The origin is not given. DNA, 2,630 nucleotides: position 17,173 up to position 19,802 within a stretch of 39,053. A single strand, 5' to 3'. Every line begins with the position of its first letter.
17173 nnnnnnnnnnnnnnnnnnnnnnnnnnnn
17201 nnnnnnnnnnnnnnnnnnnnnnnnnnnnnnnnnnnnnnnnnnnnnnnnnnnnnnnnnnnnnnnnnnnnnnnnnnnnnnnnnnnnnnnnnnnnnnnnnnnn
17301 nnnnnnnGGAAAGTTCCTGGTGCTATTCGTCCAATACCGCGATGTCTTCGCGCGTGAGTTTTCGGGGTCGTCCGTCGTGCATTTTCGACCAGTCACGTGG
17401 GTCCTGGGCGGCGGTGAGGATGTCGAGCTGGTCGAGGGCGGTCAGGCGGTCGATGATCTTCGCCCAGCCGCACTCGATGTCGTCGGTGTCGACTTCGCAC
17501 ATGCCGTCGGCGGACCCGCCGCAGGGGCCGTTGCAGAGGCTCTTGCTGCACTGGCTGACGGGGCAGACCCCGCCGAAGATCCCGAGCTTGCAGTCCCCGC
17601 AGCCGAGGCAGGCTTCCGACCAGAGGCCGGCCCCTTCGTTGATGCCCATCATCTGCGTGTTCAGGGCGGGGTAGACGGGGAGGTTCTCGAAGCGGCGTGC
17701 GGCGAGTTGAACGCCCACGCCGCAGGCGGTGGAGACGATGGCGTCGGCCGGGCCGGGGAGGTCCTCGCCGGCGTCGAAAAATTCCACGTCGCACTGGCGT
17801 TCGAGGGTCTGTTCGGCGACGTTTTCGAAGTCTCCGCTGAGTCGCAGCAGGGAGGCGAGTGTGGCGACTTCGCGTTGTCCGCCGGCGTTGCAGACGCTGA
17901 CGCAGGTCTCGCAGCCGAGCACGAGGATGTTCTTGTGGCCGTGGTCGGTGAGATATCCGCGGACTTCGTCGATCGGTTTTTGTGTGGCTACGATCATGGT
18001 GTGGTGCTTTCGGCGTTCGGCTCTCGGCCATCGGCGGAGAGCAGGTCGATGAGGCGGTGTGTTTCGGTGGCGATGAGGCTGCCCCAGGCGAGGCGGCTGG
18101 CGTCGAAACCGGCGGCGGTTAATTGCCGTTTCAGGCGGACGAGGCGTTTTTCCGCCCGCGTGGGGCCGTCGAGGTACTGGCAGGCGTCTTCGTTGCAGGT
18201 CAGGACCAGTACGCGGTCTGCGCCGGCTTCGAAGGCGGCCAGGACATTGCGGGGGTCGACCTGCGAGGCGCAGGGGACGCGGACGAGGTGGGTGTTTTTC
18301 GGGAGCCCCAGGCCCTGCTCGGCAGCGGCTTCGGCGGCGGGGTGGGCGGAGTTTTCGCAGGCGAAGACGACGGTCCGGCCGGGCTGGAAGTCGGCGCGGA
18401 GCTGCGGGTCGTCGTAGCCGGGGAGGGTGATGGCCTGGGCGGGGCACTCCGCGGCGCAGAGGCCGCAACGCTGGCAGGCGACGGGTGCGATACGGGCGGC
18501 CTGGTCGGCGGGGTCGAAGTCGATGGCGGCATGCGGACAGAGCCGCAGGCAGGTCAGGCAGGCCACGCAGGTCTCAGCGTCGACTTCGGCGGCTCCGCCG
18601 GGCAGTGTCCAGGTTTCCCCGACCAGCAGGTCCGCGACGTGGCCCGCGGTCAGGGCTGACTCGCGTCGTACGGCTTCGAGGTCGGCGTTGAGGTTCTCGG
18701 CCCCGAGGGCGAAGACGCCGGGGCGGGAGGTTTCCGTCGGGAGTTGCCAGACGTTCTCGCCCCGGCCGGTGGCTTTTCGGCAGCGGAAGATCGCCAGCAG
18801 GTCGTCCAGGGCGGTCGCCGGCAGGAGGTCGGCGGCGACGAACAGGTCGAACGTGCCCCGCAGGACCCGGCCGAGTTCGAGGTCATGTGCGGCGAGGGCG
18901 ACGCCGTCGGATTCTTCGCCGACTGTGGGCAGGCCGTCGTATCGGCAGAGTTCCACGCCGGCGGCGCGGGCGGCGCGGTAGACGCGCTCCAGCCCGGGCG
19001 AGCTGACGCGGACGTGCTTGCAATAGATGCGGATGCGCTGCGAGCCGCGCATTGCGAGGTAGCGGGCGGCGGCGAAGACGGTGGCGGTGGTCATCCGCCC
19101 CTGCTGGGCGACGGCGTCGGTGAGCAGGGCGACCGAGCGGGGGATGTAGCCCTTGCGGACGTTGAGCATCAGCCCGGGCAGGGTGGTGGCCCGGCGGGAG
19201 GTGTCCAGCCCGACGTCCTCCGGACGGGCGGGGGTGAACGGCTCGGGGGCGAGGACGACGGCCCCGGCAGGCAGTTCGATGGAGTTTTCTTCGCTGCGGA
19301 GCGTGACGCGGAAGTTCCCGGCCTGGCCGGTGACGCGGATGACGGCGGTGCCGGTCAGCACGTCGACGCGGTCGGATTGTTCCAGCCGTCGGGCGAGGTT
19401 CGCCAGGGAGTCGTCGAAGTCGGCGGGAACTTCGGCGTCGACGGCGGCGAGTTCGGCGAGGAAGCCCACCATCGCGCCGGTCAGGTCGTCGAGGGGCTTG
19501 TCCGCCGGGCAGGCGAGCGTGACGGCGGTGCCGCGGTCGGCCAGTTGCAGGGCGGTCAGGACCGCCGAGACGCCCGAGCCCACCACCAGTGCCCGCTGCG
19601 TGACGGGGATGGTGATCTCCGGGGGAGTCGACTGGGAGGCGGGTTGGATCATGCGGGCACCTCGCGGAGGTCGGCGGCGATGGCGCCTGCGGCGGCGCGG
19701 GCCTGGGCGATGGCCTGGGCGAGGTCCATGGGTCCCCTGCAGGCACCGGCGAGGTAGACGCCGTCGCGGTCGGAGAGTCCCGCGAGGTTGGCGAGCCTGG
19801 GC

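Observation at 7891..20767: Ten-gene MetFV / Hdr / Flx redox super-operon with an unusual subunit set and no HdrB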

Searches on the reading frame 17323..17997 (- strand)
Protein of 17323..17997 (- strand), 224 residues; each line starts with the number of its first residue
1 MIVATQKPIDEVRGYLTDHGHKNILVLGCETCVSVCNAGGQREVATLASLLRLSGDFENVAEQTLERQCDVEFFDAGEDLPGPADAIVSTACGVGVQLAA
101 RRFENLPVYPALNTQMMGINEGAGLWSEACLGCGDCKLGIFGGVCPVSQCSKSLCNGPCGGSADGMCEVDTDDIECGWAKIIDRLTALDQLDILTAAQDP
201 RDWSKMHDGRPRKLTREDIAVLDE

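Call 5: search_protein_families(library=pfam, proteins=[window:17323-17997:-], max_evalue=0.01)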
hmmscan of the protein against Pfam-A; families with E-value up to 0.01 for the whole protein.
window:17323-17997:- (224 aa): 1 family
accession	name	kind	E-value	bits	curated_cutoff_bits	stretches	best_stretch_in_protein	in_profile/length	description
PF12225.13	DUF5981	-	5.7e-32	109.7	23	1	109-204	1-95/95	Methylene-tetrahydrofolate reductase C terminal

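Call 6: search_protein_families(library=ncbifam, proteins=[window:17323-17997:-], max_evalue=0.01)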
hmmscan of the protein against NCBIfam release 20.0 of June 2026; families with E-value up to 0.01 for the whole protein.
window:17323-17997:- (224 aa): 0 families

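Call 38: search_solved_structures(query=window:17323-17997:-, max_evalue=0.01)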
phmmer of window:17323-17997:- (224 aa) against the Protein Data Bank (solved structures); distinct sequences matched with E-value up to 0.01: 0.

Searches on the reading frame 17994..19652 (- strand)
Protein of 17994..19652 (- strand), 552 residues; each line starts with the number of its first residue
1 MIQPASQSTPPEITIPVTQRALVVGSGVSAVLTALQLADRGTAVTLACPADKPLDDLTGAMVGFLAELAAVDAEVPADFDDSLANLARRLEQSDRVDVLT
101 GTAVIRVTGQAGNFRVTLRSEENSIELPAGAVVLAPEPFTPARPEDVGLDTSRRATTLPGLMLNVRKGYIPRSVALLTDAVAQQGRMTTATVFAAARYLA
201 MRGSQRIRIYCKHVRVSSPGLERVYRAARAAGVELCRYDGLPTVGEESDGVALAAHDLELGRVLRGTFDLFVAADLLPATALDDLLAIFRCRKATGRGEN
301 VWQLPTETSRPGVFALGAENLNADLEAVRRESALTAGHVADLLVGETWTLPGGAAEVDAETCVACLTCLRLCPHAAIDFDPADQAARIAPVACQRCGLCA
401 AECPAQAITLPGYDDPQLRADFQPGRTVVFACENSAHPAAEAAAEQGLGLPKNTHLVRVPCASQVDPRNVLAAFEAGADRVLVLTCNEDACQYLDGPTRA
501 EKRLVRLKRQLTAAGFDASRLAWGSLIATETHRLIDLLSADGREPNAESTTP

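Call 5: search_protein_families(library=pfam, proteins=[window:17994-19652:-], max_evalue=0.01)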
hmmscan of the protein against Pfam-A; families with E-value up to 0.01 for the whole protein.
window:17994-19652:- (552 aa): 12 families
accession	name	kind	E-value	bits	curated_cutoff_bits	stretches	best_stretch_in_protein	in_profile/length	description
PF02662.21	FlpD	-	2.1e-27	96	22.3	1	428-537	2-111/123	Methyl-viologen-reducing hydrogenase, delta subunit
PF12838.12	Fer4_7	-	3.6e-08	34.2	27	1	361-407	1-52/52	4Fe-4S dicluster domain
PF13237.11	Fer4_10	-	5.3e-08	33.1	25.5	1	357-404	4-53/53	4Fe-4S dicluster domain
PF12837.12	Fer4_6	-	8.2e-08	32.3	25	2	355-377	2-24/24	4Fe-4S binding domain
PF14697.11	Fer4_21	-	6.2e-07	29.9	35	1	355-410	1-59/59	4Fe-4S dicluster domain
PF00037.32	Fer4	-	1.1e-06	28.7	21.1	2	356-377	2-23/24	4Fe-4S binding domain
PF13187.11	Fer4_9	-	4.4e-06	27.1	27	1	362-408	2-52/52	4Fe-4S dicluster domain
PF13484.11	Fer4_16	-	1.6e-05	26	30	1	393-413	2-21/66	4Fe-4S double cluster binding domain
PF07992.20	Pyr_redox_2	-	7e-05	22.8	26.1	1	19-135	143-234/291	Pyridine nucleotide-disulphide oxidoreductase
PF00070.33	Pyr_redox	-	0.00017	22.5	22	0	20-56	1-37/82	Pyridine nucleotide-disulphide oxidoreductase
PF01266.30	DAO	-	0.0011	19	27.9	0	21-60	2-41/353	FAD dependent oxidoreductase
PF25160.1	LdpA_Fe-S-bd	-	0.0026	17.9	27.6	0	368-410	9-45/49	LdpA Fe-S cluster-binding domain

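Call 6: search_protein_families(library=ncbifam, proteins=[window:17994-19652:-], max_evalue=0.01)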
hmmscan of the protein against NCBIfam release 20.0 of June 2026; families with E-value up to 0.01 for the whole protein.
window:17994-19652:- (552 aa): 52 families (the best 25 are shown)
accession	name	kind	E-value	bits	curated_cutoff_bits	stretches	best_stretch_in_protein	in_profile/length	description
NF040770.1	hetero_SS_HdrA2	exception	1.9e-51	175.1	1100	2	206-536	419-759/777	CoB-CoM heterodisulfide reductase HdrA2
NF041778.1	hetero_SS_HdrA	equivalog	4.9e-28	97.4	1400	2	305-490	532-719/771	ferredoxin:CoB-CoM heterodisulfide reductase subunit HdrA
NF041891.1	hdrA_Methbact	equivalog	1e-20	73.6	1300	1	306-523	519-736/762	ferredoxin:CoB-CoM heterodisulfide reductase subunit HdrA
NF045873.1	F420_non_VhuD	exception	5.8e-13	49.1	215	1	428-533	5-110/132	F420-non-reducing hydrogenase iron-sulfur subunit VhuD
TIGR02179.1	PorD_KorD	subfamily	2.6e-09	37.1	60.05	1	357-410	22-74/78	2-oxoacid:acceptor oxidoreductase, delta subunit, pyruvate/2-ketoisovalerate family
NF007202.0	PRK09623.1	equivalog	4.6e-09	36.6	166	1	357-410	48-100/105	3-methyl-2-oxobutanoate dehydrogenase subunit delta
NF045874.1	Vhu_polyferre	exception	6.1e-09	35.1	600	1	356-410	192-245/381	F420-non-reducing hydrogenase associated-polyferredoxin VhuB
NF040684.1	PorD_Arch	equivalog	2.2e-08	34.1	120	1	357-409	29-80/85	pyruvate synthase subunit PorD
NF007203.0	PRK09624.1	equivalog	2.7e-08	34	171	1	353-410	44-100/105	pyuvate ferredoxin oxidoreductase subunit delta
NF040864.1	HgcB_ferredoxin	equivalog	3.3e-08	33.2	99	1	356-409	10-62/93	mercury methylation ferredoxin HgcB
NF045790.1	OxalOxreddelta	equivalog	5.2e-08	32.4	230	1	357-409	257-307/316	oxalate oxidoreductase subunit delta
NF002480.1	PRK01747.1-1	equivalog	8.6e-08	31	540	1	17-89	246-319/645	bifunctional tRNA (5-methylaminomethyl-2-thiouridine)(34)-methyltransferase MnmC2/FAD-dependent 5-carboxymethylaminomethyl-2-thiouridine(34)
NF005503.0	PRK07118.1-2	equivalog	9.2e-08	31.7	252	1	280-410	93-231/292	RnfABCDGE type electron transport complex subunit B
TIGR02700.1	flavo_MJ0208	hypoth_equivalog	1.9e-07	30.6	251.35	1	356-409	144-195/234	dihydromethanopterin reductase (acceptor)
NF042909.1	FMH_DH_FwdF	exception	2.2e-07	30.3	375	1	353-410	250-313/336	tungsten-dependent formylmethanofuran dehydrogenase subunit FwdF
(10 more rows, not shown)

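Call 42: find_homologous_proteins(query=window:17994-19652:-, max_evalue=1e-10)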
Query window:17994-19652:- (552 aa): 55 proteins with E <= 1e-10 among 8000 candidates.
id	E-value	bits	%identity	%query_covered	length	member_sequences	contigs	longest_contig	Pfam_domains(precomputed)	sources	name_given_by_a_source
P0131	0.0e+0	1211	100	100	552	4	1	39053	PF14697.12,PF02662.22,PF12837.13,PF00037.33,PF13484.12,PF12838.13,PF13237.12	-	-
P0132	1.6e-132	461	43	96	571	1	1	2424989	PF14697.12,PF12797.13,PF02662.22,PF12837.13,PF00037.33,PF13484.12,PF12838.13,PF13237.12,PF13187.12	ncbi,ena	-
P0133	7.6e-106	373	40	95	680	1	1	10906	PF14697.12,PF02662.22,PF07992.21,PF12837.13,PF13484.12,PF12838.13,PF01134.29,PF12831.14,PF00890.31,PF00037.33,PF13237.12,PF13187.12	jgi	-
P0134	3.0e-100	355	41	88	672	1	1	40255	PF14697.12,PF02662.22,PF07992.21,PF12837.13,PF00070.34,PF13484.12,PF12838.13,PF01134.29,PF12831.14,PF00890.31,PF00037.33,PF13237.12,PF13187.12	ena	-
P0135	8.5e-96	340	40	83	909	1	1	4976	PF14697.12,PF13450.13,PF02662.22,PF07992.21,PF00070.34,PF03486.21,PF12838.13,PF01134.29,PF12831.14,PF01266.31,PF00890.31,PF00037.33,PF01262.28,PF13237.12,PF13187.12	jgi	-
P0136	6.8e-95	337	41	94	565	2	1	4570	PF14697.12,PF02662.22,PF07992.21,PF12837.13,PF00037.33,PF13484.12,PF12838.13,PF13237.12,PF13187.12,PF12831.14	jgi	jgi:coenzyme F420-reducing hydrogenase delta subunit/Pyruvate/2-oxoacid:ferredoxin oxidoreductase de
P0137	1.4e-93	333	38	96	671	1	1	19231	PF14697.12,PF02662.22,PF07992.21,PF12837.13,PF00070.34,PF00037.33,PF13484.12,PF12838.13,PF13237.12,PF13187.12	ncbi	-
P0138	1.5e-92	329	39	95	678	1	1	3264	PF13450.13,PF02662.22,PF07992.21,PF12837.13,PF00070.34,PF13484.12,PF12838.13,PF12831.14,PF01266.31,PF00890.31,PF00037.33,PF13738.13,PF13237.12,PF13187.12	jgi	-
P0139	2.0e-92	329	36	95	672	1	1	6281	PF14697.12,PF02662.22,PF07992.21,PF12837.13,PF00037.33,PF13738.13,PF13484.12,PF12838.13,PF13237.12,PF12831.14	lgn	-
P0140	5.2e-92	327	38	94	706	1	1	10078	PF14697.12,PF02662.22,PF07992.21,PF12837.13,PF00037.33,PF13484.12,PF12838.13,PF13237.12,PF13187.12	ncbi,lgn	-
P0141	2.0e-91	325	39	95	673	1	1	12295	PF14697.12,PF12797.13,PF02662.22,PF07992.21,PF12837.13,PF00037.33,PF12838.13,PF13237.12,PF13187.12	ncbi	-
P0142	5.3e-91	324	35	95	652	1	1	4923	PF14697.12,PF13450.13,PF02662.22,PF07992.21,PF12837.13,PF00070.34,PF12838.13,PF12831.14,PF01266.31,PF00890.31,PF00037.33,PF13738.13,PF13237.12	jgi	-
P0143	7.6e-91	324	39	87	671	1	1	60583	PF14697.12,PF13450.13,PF02662.22,PF07992.21,PF12837.13,PF00070.34,PF13484.12,PF12838.13,PF12831.14,PF01266.31,PF12797.13,PF00890.31,PF00037.33,PF13237.12,PF13183.12,PF13187.12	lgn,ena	-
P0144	9.8e-91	323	43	78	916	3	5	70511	PF14697.12,PF13450.13,PF02662.22,PF07992.21,PF12837.13,PF00070.34,PF12838.13,PF01134.29,PF12831.14,PF01266.31,PF00890.31,PF00037.33,PF01262.28,PF13237.12,PF13187.12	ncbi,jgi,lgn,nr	ncbi:MAG: hydrogenase iron-sulfur subunit [Lentisphaerae bacterium]|nr:hydrogenase iron-sulfur subun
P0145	1.3e-89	320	36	94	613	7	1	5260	PF14697.12,PF02662.22,PF07992.21,PF12837.13,PF13484.12,PF12838.13,PF01134.29,PF12831.14,PF00890.31,PF00037.33,PF13237.12,PF13187.12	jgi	jgi:coenzyme F420-reducing hydrogenase delta subunit/Pyruvate/2-oxoacid:ferredoxin oxidoreductase de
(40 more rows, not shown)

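Call 67: find_related_loci(query=A2, collection=metagenome_contigs, flank=10000)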
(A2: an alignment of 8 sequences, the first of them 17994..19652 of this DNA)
Query A2 (552 aa) in metagenome_contigs; peptide patterns used: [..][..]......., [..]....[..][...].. (x = any residue, [..] = any of these).
600 stretches matched a pattern (row limit reached: there are more); 436 encode a relative of the query (tblastn E <= 1e-3); the best 80 are kept; 80 distinct loci.
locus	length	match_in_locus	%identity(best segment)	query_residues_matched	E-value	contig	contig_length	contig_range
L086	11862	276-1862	43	22-539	2e-124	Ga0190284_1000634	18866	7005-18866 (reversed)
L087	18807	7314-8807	42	12-539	8e-108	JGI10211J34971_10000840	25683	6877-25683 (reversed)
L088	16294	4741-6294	41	19-534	3e-102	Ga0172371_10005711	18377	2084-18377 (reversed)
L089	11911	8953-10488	36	17-539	3e-101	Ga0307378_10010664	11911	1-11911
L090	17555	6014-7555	37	17-542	1e-99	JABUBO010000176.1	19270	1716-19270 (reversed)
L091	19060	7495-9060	36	17-540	1e-99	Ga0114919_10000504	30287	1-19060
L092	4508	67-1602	36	17-539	9e-99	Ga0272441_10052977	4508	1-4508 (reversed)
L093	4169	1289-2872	35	17-539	3e-98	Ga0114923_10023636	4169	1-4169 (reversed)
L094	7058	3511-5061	36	13-539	2e-96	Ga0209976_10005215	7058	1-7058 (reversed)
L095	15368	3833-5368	35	17-539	3e-94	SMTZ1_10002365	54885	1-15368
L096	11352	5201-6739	35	15-538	2e-94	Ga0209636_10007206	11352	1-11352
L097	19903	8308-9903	34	2-539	2e-94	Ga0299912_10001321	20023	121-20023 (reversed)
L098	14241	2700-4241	37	17-542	4e-93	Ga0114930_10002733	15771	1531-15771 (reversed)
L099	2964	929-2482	34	14-542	4e-94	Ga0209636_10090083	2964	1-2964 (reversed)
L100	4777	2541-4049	39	34-540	4e-91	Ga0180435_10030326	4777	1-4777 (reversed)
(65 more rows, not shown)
